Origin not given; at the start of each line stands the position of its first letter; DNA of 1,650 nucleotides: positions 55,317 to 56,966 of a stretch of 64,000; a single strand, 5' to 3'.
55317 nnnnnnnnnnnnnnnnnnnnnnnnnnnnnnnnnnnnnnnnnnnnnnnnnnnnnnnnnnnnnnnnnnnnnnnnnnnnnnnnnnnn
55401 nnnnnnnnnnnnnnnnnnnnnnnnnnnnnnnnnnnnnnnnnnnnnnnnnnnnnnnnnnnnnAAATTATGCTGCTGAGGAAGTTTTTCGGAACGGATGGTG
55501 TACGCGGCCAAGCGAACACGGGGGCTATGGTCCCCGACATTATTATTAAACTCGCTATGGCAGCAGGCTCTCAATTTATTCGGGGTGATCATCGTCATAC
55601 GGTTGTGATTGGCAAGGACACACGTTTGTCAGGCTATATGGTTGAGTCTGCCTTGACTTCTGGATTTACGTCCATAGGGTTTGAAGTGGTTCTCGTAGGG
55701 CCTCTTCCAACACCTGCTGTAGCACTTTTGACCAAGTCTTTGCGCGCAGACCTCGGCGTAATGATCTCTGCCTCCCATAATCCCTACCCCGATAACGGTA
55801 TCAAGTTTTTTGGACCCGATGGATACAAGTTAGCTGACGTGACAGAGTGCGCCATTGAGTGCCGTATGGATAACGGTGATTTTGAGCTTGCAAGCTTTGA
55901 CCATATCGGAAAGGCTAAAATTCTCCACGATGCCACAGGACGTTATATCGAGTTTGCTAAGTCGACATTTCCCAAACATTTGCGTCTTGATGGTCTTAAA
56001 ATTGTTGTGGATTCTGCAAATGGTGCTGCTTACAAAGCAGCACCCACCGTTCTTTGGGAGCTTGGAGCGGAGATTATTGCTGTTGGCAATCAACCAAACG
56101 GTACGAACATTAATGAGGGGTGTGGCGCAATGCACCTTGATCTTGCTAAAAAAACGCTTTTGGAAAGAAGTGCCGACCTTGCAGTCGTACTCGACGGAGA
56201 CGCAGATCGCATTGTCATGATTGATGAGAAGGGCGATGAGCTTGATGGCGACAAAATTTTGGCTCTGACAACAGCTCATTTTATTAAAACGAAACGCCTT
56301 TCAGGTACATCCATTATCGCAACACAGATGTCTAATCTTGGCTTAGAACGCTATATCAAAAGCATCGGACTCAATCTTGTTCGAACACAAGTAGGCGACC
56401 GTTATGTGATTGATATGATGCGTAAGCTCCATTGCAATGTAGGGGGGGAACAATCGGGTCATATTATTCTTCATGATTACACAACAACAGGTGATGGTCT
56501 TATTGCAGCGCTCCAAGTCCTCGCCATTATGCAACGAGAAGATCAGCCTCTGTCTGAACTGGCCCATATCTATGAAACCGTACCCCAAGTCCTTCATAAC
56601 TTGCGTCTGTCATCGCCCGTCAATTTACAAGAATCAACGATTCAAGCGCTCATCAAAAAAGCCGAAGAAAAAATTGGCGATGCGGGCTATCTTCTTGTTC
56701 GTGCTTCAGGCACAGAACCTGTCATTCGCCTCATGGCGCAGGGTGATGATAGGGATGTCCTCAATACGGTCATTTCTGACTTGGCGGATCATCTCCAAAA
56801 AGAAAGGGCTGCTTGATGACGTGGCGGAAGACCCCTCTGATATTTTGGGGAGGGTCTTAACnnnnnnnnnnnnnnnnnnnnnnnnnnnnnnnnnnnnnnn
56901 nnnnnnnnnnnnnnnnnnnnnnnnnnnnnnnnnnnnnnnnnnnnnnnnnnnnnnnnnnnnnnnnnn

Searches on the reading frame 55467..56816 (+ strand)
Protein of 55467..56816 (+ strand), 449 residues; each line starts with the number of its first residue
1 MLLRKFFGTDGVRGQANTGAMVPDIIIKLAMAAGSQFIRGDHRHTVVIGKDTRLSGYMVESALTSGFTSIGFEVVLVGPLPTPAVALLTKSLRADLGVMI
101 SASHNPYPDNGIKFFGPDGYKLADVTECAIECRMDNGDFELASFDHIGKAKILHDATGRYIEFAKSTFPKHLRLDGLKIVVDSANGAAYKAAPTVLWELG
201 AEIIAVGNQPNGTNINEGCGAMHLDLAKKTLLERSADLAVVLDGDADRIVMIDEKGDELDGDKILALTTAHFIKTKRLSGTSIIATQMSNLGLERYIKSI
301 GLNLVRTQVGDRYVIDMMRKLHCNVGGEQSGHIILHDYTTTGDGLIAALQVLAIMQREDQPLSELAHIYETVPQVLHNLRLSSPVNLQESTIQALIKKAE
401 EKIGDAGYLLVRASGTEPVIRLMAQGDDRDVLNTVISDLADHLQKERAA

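Call 21: search_protein_families(library=pfam, proteins=[window:55467-56816:+], max_evalue=0.0001)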
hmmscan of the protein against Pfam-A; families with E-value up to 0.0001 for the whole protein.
window:55467-56816:+ (449 aa): 4 families
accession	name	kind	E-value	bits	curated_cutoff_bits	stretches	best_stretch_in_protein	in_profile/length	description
PF02878.22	PGM_PMM_I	-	4.4e-41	140.2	22.5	1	5-139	2-136/138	Phosphoglucomutase/phosphomannomutase, alpha/beta/alpha domain I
PF02880.22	PGM_PMM_III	-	1.5e-36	125.5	20.7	1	260-370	1-113/115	Phosphoglucomutase/phosphomannomutase, alpha/beta/alpha domain III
PF02879.22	PGM_PMM_II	-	9e-15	55.5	29.3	1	159-256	2-103/103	Phosphoglucomutase/phosphomannomutase, alpha/beta/alpha domain II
PF00408.26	PGM_PMM_IV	-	1e-11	45.1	23.1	1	392-441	18-67/68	Phosphoglucomutase/phosphomannomutase, C-terminal domain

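Call 84: search_protein_families(library=ncbifam, proteins=[window:55467-56816:+], max_evalue=0.001)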
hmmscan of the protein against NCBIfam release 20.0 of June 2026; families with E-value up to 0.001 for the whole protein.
window:55467-56816:+ (449 aa): 7 families
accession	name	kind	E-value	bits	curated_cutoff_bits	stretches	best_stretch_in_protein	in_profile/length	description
TIGR01455.1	glmM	equivalog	1.6e-168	561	447.55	1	7-444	1-441/442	phosphoglucosamine mutase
TIGR03990.1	Arch_GlmM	equivalog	3.3e-97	326.2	439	1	5-440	2-441/444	phosphoglucosamine mutase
NF007088.0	PRK09542.1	equivalog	8.4e-47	160.2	618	1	24-443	27-453/456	phosphomannomutase/phosphoglucomutase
NF046027.1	PhglucPhmanMutPgmG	equivalog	3e-38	131.7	600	1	38-445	39-452/460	phosphoglucomutase/phosphomannomutase PgmG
NF011943.0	PRK15414.1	subfamily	3e-28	99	801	1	22-424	21-434/456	phosphomannomutase CpsG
TIGR01132.1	pgm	equivalog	8.4e-10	37.7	778.05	1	7-123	42-167/546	phosphoglucomutase (alpha-D-glucose-1,6-bisphosphate-dependent)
NF005737.0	PRK07564.1-1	equivalog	1.9e-09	36.7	378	1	38-120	45-133/543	alpha-D-glucose phosphate-specific phosphoglucomutase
